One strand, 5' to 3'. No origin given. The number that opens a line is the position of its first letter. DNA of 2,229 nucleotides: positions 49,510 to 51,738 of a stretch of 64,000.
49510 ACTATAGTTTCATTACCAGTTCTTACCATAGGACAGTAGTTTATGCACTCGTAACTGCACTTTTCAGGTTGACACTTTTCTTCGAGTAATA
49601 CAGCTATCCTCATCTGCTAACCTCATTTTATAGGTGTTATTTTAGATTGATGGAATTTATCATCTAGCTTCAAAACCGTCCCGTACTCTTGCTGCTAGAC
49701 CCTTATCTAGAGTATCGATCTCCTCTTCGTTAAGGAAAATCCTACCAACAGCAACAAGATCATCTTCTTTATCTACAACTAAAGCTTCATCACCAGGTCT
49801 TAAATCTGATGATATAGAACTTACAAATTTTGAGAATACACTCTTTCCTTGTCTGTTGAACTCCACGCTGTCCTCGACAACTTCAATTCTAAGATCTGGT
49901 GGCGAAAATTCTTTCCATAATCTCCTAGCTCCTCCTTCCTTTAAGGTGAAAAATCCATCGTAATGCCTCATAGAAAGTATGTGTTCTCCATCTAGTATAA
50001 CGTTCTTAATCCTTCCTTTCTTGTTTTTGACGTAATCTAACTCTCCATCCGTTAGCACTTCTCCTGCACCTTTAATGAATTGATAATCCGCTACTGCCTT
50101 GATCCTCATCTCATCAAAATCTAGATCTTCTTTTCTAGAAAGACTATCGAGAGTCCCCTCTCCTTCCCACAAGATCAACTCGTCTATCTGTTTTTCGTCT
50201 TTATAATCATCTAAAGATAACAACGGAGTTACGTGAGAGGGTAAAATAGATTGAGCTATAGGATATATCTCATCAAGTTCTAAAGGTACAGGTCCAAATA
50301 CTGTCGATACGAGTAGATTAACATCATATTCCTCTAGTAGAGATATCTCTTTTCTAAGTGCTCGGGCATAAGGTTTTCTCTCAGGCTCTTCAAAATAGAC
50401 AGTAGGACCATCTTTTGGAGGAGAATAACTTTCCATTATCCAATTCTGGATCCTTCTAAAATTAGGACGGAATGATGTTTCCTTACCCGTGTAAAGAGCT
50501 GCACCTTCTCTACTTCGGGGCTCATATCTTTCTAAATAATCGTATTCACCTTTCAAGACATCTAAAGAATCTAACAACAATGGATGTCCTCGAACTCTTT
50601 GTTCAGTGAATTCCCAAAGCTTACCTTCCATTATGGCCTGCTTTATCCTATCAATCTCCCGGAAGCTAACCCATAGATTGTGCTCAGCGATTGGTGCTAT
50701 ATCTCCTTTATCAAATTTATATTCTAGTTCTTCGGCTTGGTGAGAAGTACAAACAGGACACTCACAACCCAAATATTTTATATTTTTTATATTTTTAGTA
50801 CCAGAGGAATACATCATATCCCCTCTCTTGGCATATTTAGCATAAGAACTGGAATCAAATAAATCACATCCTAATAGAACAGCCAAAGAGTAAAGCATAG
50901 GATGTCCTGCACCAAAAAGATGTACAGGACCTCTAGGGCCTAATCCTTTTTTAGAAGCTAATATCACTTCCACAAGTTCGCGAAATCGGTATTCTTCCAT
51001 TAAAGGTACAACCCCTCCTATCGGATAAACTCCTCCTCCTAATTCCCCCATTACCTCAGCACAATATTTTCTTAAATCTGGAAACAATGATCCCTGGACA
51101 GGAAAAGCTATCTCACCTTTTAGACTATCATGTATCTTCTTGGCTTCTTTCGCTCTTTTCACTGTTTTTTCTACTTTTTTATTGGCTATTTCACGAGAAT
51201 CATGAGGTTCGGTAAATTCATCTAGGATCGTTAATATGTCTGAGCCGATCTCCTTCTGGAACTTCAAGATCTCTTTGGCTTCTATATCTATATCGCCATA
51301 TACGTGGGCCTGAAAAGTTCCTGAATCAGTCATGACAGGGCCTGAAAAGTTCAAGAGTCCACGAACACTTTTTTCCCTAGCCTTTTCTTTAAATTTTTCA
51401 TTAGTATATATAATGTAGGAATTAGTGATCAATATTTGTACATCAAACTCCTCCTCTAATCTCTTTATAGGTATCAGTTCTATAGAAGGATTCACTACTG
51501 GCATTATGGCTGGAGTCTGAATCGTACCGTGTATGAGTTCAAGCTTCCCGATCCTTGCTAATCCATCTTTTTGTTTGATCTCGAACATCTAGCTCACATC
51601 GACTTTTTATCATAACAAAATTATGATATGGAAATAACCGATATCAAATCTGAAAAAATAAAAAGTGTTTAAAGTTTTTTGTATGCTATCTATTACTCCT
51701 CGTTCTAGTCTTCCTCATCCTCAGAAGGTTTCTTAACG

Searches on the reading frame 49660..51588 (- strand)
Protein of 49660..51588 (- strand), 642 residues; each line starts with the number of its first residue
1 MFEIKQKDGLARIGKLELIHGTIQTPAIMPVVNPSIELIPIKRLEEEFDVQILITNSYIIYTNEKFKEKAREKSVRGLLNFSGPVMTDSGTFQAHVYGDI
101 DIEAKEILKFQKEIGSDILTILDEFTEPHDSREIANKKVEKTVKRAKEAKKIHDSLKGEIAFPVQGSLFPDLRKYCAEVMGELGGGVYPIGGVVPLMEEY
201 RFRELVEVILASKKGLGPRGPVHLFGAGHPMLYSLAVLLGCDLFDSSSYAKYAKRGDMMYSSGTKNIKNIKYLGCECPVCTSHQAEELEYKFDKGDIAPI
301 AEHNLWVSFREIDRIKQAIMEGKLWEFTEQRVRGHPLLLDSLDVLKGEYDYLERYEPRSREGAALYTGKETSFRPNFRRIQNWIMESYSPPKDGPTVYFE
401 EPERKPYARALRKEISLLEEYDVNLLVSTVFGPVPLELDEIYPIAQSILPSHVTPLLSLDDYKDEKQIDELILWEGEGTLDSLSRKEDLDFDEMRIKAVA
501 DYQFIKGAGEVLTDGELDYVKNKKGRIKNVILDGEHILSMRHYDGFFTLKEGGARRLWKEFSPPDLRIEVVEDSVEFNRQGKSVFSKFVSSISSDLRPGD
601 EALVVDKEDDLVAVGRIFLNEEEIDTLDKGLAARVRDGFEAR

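Call 89: search_protein_families(library=pfam, proteins=[window:49660-51588:-], max_evalue=0.00001)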
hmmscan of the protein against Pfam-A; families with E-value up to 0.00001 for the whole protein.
window:49660-51588:- (642 aa): 3 families
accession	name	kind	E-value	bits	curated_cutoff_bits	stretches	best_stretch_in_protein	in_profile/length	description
PF01702.25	TGT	-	2.7e-80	270.5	26.3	1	9-336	2-356/357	Queuine tRNA-ribosyltransferase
PF14810.12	TGT_C2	-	1.5e-19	70.4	25.3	1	495-564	2-72/72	Patch-forming domain C2 of tRNA-guanine transglycosylase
PF01472.26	PUA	-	5.4e-13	49.1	24.8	1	567-637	2-72/74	PUA domain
